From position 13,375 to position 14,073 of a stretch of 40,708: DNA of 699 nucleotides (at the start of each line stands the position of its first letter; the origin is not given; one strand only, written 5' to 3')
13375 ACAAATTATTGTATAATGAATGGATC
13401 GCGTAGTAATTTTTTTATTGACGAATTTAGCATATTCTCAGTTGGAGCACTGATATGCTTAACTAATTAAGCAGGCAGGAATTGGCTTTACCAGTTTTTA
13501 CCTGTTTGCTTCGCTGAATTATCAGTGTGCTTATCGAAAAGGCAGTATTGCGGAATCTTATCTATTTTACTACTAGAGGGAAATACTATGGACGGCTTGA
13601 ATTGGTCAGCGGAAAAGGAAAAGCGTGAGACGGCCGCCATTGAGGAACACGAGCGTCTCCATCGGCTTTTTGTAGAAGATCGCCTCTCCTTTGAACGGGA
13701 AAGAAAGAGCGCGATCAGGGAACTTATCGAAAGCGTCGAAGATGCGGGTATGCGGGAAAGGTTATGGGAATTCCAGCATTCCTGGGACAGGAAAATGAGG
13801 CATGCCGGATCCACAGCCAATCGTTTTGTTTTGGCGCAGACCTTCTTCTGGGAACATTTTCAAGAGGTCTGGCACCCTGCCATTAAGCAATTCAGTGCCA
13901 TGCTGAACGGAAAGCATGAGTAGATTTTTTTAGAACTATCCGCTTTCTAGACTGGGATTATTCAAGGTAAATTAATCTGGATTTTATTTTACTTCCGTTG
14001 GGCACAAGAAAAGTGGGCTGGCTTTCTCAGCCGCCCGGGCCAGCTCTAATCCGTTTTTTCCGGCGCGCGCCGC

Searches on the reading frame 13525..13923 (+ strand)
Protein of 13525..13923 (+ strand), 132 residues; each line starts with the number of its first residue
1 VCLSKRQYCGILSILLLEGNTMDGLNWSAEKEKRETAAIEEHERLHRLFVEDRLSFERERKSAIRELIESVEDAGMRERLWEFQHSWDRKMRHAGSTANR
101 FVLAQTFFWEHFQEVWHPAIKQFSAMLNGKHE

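Call 8: search_protein_families(library=pfam, proteins=[window:13525-13923:+], max_evalue=1)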
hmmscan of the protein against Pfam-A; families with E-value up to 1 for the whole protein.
window:13525-13923:+ (132 aa): 1 family
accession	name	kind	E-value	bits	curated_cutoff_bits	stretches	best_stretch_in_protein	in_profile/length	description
PF11333.13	DUF3135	-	5.7e-07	30.2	22.7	1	43-114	6-76/81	Protein of unknown function (DUF3135)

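Call 11: list_cluster_members(proteins=[P0001, window:13525-13923:+, window:14733-14933:+, window:15513-15755:+])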
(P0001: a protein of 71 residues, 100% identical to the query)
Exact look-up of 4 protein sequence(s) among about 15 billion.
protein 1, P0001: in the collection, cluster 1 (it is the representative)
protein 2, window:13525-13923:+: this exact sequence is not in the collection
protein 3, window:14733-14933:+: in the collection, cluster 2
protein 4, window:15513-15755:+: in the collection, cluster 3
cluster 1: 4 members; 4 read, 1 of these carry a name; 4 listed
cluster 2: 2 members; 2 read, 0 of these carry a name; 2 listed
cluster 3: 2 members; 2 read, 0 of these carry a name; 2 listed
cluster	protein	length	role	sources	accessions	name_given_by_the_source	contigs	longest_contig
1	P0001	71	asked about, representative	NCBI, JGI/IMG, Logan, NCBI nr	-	-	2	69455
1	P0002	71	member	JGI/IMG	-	hypothetical protein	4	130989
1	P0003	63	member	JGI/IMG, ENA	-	-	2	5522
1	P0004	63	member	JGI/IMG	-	-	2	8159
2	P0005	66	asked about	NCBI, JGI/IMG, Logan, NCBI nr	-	-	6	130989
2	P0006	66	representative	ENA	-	-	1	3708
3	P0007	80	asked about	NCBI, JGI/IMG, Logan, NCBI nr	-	-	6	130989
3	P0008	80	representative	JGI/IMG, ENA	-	-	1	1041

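Call 46: find_related_loci(query=A4, collection=genome_contigs, flank=4000)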
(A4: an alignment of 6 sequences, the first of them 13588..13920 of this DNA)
Query A4 (111 aa) in genome_contigs; peptide patterns used: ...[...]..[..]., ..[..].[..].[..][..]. (x = any residue, [..] = any of these).
121 stretches matched a pattern; 41 encode a relative of the query (tblastn E <= 1e-3); 41 distinct loci.
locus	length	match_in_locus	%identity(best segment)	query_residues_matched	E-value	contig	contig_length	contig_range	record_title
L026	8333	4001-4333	86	1-111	2e-60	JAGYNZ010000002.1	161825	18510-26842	MAG: Deltaproteobacteria bacterium isolate M55B156 2, whole genome shotgun sequence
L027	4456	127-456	79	1-110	2e-56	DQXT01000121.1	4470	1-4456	MAG TPA_asm: Deltaproteobacteria bacterium isolate HyVt-14 Ga0136651_10013619, whole genome shotgun sequence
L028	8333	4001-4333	62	1-111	4e-43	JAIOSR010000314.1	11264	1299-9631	MAG: Desulfobacterales bacterium isolate SMBSF49 bin_33_k127_1175230, whole genome shotgun sequence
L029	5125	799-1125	61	1-109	3e-41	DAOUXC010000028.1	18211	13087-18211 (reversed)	MAG TPA_asm: Desulfobacteraceae bacterium isolate CSMAG_891 CSMAG_891_k141_197589_length_18211_cov_30.0000, whole genome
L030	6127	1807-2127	61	1-107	6e-40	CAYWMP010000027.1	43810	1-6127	MAG TPA_asm: uncultured Desulfobacteraceae bacterium isolate SRP167671_co1_137 genome assembly, contig: NODE_948_length_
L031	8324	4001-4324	60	1-108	5e-40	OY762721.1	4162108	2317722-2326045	MAG: Desulfatiglandales bacterium isolate 7b555824-8626-4373-9f6d-e46e1e23d1ce genome assembly, chromosome: 1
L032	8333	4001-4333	56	1-111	1e-38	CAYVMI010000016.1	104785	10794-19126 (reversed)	MAG TPA_asm: uncultured Desulfobacterales bacterium isolate SRP167671_co2_52 genome assembly, contig: NODE_203_length_10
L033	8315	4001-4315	58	1-106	1e-37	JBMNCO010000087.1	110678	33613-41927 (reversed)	MAG: Desulfatiglandales bacterium isolate Bins.026 NODE_455, whole genome shotgun sequence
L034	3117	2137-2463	59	1-109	7e-38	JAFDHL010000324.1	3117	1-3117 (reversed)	MAG: Deltaproteobacteria bacterium isolate Meg22_1214_Bin_234 Meg22_1214_Bin_234_scaffold_150556, whole genome shotgun s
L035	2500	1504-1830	53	1-109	3e-37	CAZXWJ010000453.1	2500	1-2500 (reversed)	MAG TPA_asm: uncultured Desulfobacteraceae bacterium isolate binchicken_co42_476 genome assembly, contig: NODE_95164_len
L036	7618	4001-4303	59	1-101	8e-37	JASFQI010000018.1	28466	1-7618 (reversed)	MAG: Desulfobacteraceae bacterium isolate D0819S20remetaG_Bin_281 D0819S20remetaG_FD_scaffold_180_c1, whole genome shotg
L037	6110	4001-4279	65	17-109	7e-36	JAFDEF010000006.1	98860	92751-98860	MAG: Deltaproteobacteria bacterium isolate Meg19_1012_Bin_503 Meg19_1012_Bin_503_scaffold_133, whole genome shotgun sequ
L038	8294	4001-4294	59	6-103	4e-35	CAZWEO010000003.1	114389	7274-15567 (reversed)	MAG TPA_asm: uncultured Desulfobacterales bacterium isolate SRP077602_co5_466 genome assembly, contig: NODE_509_length_1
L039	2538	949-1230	62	17-110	1e-34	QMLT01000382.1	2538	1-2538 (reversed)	MAG: Deltaproteobacteria bacterium isolate B33_G16 B33_Guay16_scaffold_58147, whole genome shotgun sequence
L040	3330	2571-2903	51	1-111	2e-34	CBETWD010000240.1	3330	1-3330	MAG TPA_asm: uncultured bacterium isolate SRR15668623_binner23_Refined_26 genome assembly, contig: ERZ26872896.10853, wh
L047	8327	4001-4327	60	1-109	6e-33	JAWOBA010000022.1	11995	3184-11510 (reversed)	MAG: Desulfatiglandales bacterium isolate BLK2-2.bin.228 k191_979301, whole genome shotgun sequence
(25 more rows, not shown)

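Call 51: search_protein_families(library=ncbifam, proteins=[window:13588-13920:+, L030:2190-2399:-], max_evalue=0.1)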
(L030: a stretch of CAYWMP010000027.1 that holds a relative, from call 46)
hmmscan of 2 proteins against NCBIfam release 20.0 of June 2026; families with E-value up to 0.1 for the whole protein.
window:13588-13920:+ (111 aa): 0 families

L030:2190-2399:- (70 aa): 7 families
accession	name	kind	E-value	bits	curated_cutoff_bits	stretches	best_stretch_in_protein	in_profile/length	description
NF058645.1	MCPCtpMPsAe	equivalog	6.1e-07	28.6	900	1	27-68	401-442/558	methyl-accepting chemotaxis protein CtpM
NF050802.1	AspChtxCcaA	equivalog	2.1e-06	26.4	1300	1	18-63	577-621/700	aspartate chemotaxis receptor CcaA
NF041847.1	transduc_aer2_vibrio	equivalog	2.5e-05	22.7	1200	1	26-66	610-650/804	aerotaxis transducer Aer2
NF011615.0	PRK15041.1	equivalog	0.00014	20.7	947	1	24-63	371-410/554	methyl-accepting chemotaxis protein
NF011622.0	PRK15048.1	equivalog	0.00019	20.7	900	1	26-63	371-408/553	methyl-accepting chemotaxis protein II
NF007309.0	PRK09793.1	equivalog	0.00021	20.4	903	1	23-63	366-406/533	methyl-accepting chemotaxis protein IV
NF047851.1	MCPCitTducer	equivalog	0.00041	19.5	900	1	23-62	369-408/553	methyl-accepting chemotaxis citrate transducer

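Call 57: find_homologous_proteins(query=window:13588-13920:+, max_evalue=0.001)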
Query window:13588-13920:+ (111 aa): 119 proteins with E <= 0.001 among 119 candidates.
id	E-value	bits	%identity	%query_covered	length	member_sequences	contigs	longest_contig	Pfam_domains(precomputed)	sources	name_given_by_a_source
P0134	1.4e-55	204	86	100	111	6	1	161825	PF11333.14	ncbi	-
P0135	1.3e-51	191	79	99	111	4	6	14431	PF11333.14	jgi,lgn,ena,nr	nr:DUF3135 domain-containing protein [Deltaproteobacteria bacterium]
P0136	5.0e-42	160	77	87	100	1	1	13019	PF11333.14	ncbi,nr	ncbi:MAG: DUF3135 domain-containing protein [Deltaproteobacteria bacterium]|nr:DUF3135 domain-contai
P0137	2.0e-41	158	69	98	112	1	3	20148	PF11333.14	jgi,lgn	jgi:hypothetical protein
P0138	1.2e-39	153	66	97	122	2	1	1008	-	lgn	-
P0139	1.5e-39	152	66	98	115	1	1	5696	PF11333.14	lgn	-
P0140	2.2e-39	152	64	100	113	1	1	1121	PF11333.14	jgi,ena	-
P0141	2.4e-39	152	60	100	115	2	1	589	PF11333.14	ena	-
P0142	5.4e-39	151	62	98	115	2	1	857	PF11333.14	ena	-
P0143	2.8e-38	148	65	96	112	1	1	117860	PF11333.14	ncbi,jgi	jgi:hypothetical protein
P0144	3.7e-38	148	61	98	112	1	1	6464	PF11333.14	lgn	-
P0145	3.4e-37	145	64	96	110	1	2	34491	PF11333.14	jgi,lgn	jgi:hypothetical protein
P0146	3.8e-37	145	62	98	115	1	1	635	PF11333.14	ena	-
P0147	4.0e-37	145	60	100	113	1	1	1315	-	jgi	jgi:hypothetical protein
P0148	1.8e-36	143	62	100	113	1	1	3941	PF11333.14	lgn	-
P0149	4.0e-36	141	62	100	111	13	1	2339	PF11333.14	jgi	-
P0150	6.9e-36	141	60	97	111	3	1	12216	PF11333.14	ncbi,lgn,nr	ncbi:MAG: DUF3135 domain-containing protein [Deltaproteobacteria bacterium]|nr:DUF3135 domain-contai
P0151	3.4e-35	138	62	98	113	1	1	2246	PF11333.14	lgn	-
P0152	4.9e-35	138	63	98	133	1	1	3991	PF11333.14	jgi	-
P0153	5.1e-35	138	69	94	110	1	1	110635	PF11333.14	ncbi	ncbi:MAG: DUF3135 domain-containing protein [Thermodesulfobacteriota bacterium]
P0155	7.5e-35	137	59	100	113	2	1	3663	PF11333.14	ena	-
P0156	1.1e-34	137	61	96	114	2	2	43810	PF11333.14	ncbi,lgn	-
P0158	2.5e-34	136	60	97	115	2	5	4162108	PF11333.14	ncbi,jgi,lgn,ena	-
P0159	3.3e-34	135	60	100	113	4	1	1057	PF11333.14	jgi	jgi:hypothetical protein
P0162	1.0e-33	134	61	97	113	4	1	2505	PF11333.14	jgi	jgi:hypothetical protein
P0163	1.0e-33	134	59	100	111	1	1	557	PF11333.14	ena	-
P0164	1.8e-33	133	66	95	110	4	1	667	PF11333.14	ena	-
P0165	2.3e-33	133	69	78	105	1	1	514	PF11333.14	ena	-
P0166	2.4e-33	132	59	97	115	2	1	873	PF11333.14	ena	-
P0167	4.2e-33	132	60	82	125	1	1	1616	PF11333.14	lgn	-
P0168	4.2e-33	132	60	82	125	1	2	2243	PF11333.14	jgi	jgi:hypothetical protein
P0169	4.2e-33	132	59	97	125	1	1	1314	PF11333.14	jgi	jgi:hypothetical protein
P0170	5.0e-33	131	56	100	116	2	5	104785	PF11333.14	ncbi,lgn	-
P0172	5.5e-33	131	59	100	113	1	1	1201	PF11333.14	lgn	-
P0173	6.7e-33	131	60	98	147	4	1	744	PF11333.14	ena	-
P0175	9.3e-33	131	62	82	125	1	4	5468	PF11333.14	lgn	-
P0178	1.6e-32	130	56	96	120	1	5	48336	PF11333.14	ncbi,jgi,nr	ncbi:MAG: DUF3135 domain-containing protein [Deltaproteobacteria bacterium]|nr:DUF3135 domain-contai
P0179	2.5e-32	129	59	82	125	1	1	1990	PF11333.14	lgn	-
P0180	2.7e-32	129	59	100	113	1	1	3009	PF11333.14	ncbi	-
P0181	3.0e-32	129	59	100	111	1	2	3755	PF11333.14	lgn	-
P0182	3.6e-32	129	59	98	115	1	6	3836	PF11333.14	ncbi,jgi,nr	ncbi:MAG: DUF3135 domain-containing protein [Deltaproteobacteria bacterium]|nr:DUF3135 domain-contai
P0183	4.2e-32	128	55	100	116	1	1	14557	PF11333.14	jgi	jgi:uncharacterized protein DUF3135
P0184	5.1e-32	128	59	95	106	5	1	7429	PF11333.14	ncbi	-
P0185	5.7e-32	128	57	98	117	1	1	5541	PF11333.14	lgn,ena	-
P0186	5.9e-32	128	62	77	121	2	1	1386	PF11333.14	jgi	jgi:hypothetical protein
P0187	6.2e-32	128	58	95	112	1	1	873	PF11333.14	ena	-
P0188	7.3e-32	128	57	98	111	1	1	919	PF11333.14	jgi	jgi:hypothetical protein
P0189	8.7e-32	127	59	90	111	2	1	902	PF11333.14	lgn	-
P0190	1.6e-31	127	61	95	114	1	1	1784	PF11333.14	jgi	jgi:hypothetical protein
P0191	2.5e-31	126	56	100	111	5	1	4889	PF11333.14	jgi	-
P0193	4.6e-31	125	62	77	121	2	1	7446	PF11333.14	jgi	jgi:hypothetical protein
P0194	9.2e-31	124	57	82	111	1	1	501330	PF11333.14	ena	-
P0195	1.4e-30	124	57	95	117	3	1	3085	PF11333.14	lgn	-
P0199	3.8e-30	122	58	97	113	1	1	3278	PF11333.14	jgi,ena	-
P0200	4.3e-30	122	55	97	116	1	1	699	PF11333.14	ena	-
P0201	5.3e-30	122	55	95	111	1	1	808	PF11333.14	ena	-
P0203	8.3e-30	121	58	96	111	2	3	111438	PF11333.14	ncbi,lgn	-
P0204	9.0e-30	121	58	95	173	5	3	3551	PF11333.14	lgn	-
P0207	1.2e-29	121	59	94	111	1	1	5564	PF11333.14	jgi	jgi:hypothetical protein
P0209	1.5e-29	120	56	98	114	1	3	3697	PF11333.14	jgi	jgi:hypothetical protein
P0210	1.9e-29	120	56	97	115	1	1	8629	PF11333.14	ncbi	ncbi:MAG: DUF3135 domain-containing protein [Pseudomonadota bacterium]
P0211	3.2e-29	119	56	97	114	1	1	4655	PF11333.14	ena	-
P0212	4.7e-29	119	54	97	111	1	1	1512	PF11333.14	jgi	-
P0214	6.2e-29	118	52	97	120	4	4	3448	PF11333.14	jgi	-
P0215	6.7e-29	118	57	90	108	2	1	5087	PF11333.14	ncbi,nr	ncbi:MAG: DUF3135 domain-containing protein [Deltaproteobacteria bacterium]|nr:DUF3135 domain-contai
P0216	7.7e-29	118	57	96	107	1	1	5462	PF11333.14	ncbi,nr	ncbi:MAG: DUF3135 domain-containing protein, partial [Thermodesulfobacteriota bacterium]|nr:DUF3135 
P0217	8.1e-29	118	56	96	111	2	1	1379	PF11333.14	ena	-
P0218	8.8e-29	118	56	94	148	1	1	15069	PF11333.14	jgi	jgi:hypothetical protein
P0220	1.4e-28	117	58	93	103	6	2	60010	PF11333.14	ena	-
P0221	1.6e-28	117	63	82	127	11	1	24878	PF11333.14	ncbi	-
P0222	1.6e-28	117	56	93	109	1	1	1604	PF11333.14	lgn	-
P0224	2.9e-28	116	53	96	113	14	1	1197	PF11333.14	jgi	-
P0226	4.8e-28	115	52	93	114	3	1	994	PF11333.14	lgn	-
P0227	5.0e-28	115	53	90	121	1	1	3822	PF11333.14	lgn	-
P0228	7.4e-28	115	52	96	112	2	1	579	PF11333.14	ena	-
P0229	9.6e-28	114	51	97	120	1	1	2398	PF11333.14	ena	-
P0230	1.6e-27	114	59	92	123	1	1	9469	PF11333.14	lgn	-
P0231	2.4e-27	113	56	89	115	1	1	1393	PF11333.14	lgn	-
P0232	9.0e-27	111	52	95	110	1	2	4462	PF11333.14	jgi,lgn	jgi:hypothetical protein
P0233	1.2e-26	111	50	100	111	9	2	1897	PF11333.14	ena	-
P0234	1.3e-26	111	53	97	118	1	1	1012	PF11333.14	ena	-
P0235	1.3e-25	108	60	84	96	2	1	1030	PF11333.14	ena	-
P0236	8.8e-25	105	46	95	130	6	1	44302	PF11333.14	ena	-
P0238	1.4e-24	104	49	95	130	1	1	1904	PF11333.14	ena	-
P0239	5.3e-24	102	49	91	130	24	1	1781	PF11333.14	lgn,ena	-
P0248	9.2e-20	89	47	89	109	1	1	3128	PF11333.14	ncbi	-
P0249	3.4e-19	87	45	89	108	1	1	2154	PF11333.14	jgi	-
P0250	1.2e-18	85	48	80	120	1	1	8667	PF11333.14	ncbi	-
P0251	8.8e-18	82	51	80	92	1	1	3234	PF11333.14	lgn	-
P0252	1.7e-16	78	55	68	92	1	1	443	PF11333.14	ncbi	-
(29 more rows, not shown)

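Call 68: predict_structure(alignment_id=A6)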
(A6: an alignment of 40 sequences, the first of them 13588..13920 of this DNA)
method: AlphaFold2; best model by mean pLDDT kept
length: 111 residues; sequences in the alignment: 40
mean_pLDDT: 82.7   pTM: 0.56
mean pLDDT of the five models: 82.7, 82.5, 82.3, 80.3, 80.1
residues with pLDDT >= 90: 26; 70-90: 75; 50-70: 8; < 50: 2
segments of 3 or more residues with pLDDT < 50: none
pLDDT, mean of each block of 10 residues (from residue 1): 67 87 87 88 91 91 87 77 82 83 73 46
secondary structure, 60 per line:
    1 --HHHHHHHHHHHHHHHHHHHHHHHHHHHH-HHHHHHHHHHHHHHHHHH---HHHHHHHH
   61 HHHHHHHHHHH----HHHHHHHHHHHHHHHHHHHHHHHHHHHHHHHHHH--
elements in order: H3-30 H32-49 H53-71 H76-109

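Call 72: fold_search(model_id=the predicted structure, library=pdb)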
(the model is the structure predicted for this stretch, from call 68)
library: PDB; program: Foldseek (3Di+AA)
matches with E <= 10: 10; with E <= 0.001: 0
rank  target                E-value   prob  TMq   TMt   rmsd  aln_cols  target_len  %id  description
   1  3n24_A                2.9e+00  0.12  0.35  0.35   9.7       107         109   14  The crystal structure of a two-component sensor domain (3rd form) from Pseudomonas aeruginosa PA01 (released 2010-06-02)
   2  3kkb_A                2.9e+00  0.12  0.36  0.33  10.2       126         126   14  The crystal structure of a two-component sensor domain from Pseudomonas aeruginosa PA01 (released 2009-11-17)
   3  3n24_F                5.9e+00  0.06  0.34  0.33   9.5       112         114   16  The crystal structure of a two-component sensor domain (3rd form) from Pseudomonas aeruginosa PA01 (released 2010-06-02)
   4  6dmx_D                7.8e+00  0.11  0.37  0.48   4.5        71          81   14  HBZ56 in complex with KIX and c-Myb (released 2018-09-19)
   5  3n24_G                8.4e+00  0.06  0.35  0.35   9.5       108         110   14  The crystal structure of a two-component sensor domain (3rd form) from Pseudomonas aeruginosa PA01 (released 2010-06-02)
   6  2oax_F                8.4e+00  0.06  0.25  0.13  10.2        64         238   19  Crystal structure of the S810L mutant mineralocorticoid receptor associated with SC9420 (released 2007-08-14)
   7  8i3g_A                9.0e+00  0.08  0.29  0.20  11.4        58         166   10  Crystal structure of Eaf3-Eaf7 complex (released 2023-05-31)
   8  4zsx_A                9.7e+00  0.14  0.28  0.11   1.6        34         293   20  Structure of a fusion protein with a helix linker, 2ARH-3-3KAW-2.0 (released 2015-08-19)
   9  3l34_F                9.7e+00  0.06  0.36  0.34   9.8       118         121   14  The crystal structure of a two-component sensor domain (2nd form) from Pseudomonas aeruginosa PA01 (released 2010-01-12)
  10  4lle_A                9.7e+00  0.05  0.34  0.33  11.2       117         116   15  The crystal structure of R60L mutant of the histidine kinase (KinB) sensor domain from Pseudomonas aeruginosa PA01 (released 2013-08-07)

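Call 81: search_protein_families(library=pfam, proteins=[L030:4114-4599:-, L030:2409-4094:-, L030:5679-5960:+, L047:1377-2759:-, L047:5805-6317:+, L047:6413-8308:-, L030:447-731:+, L030:831-1106:+], max_evalue=0.0001)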
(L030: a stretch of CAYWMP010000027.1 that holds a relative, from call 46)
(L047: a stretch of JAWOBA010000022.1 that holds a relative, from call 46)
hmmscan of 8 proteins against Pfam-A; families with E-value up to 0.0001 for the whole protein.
L030:4114-4599:- (161 aa): 3 families
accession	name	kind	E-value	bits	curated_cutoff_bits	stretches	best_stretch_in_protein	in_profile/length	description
PF13435.11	Cytochrome_C554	-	3.4e-17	63.6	20.8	1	43-115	2-84/84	Cytochrome c554 and c-prime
PF14522.11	Cytochrome_C7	-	5.8e-08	32.9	24.8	1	76-143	10-67/67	Cytochrome c7 and related cytochrome c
PF22113.1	Mtrc-MtrF_II-IV_dom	-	6.5e-07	29.5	30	1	40-119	81-168/176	Outer membrane cytochrome MtrC/MtrF-like, domains II/IV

L030:2409-4094:- (561 aa): 3 families
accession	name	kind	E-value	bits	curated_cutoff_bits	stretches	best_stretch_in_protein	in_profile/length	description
PF00015.26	MCPsignal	-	1.6e-35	122.9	34.6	1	368-511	19-169/172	Methyl-accepting chemotaxis protein (MCP) signalling domain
PF00672.30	HAMP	-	5.3e-09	36.7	25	1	217-266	3-52/53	HAMP domain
PF21563.3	Mcp40H-20_sensor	-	2.1e-08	34.9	27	1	108-183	39-111/112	Methyl-accepting chemotaxis sensory transducer, class 40H, sensor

L030:5679-5960:+ (93 aa): 0 families

L047:1377-2759:- (460 aa): 6 families
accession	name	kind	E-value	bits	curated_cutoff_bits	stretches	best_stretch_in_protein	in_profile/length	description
PF00158.32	Sigma54_activat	-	1.6e-73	246.4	20.2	1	143-309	2-168/168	Sigma-54 interaction domain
PF00072.30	Response_reg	-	5.6e-29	101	30.2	1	4-113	1-110/111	Response regulator receiver domain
PF25601.1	AAA_lid_14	-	1.1e-28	99.3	27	1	314-394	1-81/87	AAA+ ATPase lid domain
PF14532.12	Sigma54_activ_2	-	5.3e-20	72.5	25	1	143-313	1-138/138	Sigma-54 interaction domain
PF02954.25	HTH_8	-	6.8e-14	51.8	22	1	413-451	3-41/42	Bacterial regulatory protein, Fis family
PF07728.20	AAA_5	-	9e-09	35.9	22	1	166-285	2-124/139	AAA domain (dynein-related subfamily)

L047:5805-6317:+ (170 aa): 0 families

L047:6413-8308:- (631 aa): 8 families
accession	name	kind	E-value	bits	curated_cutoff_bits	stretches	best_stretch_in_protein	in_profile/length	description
PF13426.13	PAS_9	-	6.6e-25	87.8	27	2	145-246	2-103/103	PAS domain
PF00072.30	Response_reg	-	4.9e-24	85.1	30.2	1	510-621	1-110/111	Response regulator receiver domain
PF08448.16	PAS_4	-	6.3e-20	71.9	23.1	2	13-124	2-110/110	PAS fold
PF02518.31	HATPase_c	-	8.4e-20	71.7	26.4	1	369-489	2-110/111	Histidine kinase-, DNA gyrase B-, and HSP90-like ATPase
PF00989.32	PAS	-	4.6e-19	69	22.6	1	135-244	2-113/113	PAS fold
PF08447.18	PAS_3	-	1.1e-06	29.2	25.6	0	156-240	1-88/89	PAS fold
PF13188.13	PAS_8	-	3.2e-06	27.3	21.8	0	134-176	1-44/65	PAS domain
PF00512.31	HisKA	-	1.6e-05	25.3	26.9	1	263-324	2-62/66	His Kinase A (phospho-acceptor) domain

L030:447-731:+ (94 aa): 0 families

L030:831-1106:+ (91 aa): 0 families

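Call 89: search_protein_families(library=padloc, proteins=[window:13588-13920:+], max_evalue=0.01)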
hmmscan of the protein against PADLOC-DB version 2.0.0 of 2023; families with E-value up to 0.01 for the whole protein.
window:13588-13920:+ (111 aa): 0 families

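Call 90: search_protein_families(library=phrogs, proteins=[window:13588-13920:+], max_evalue=0.01)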
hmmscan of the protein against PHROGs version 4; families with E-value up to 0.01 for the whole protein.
window:13588-13920:+ (111 aa): 0 families
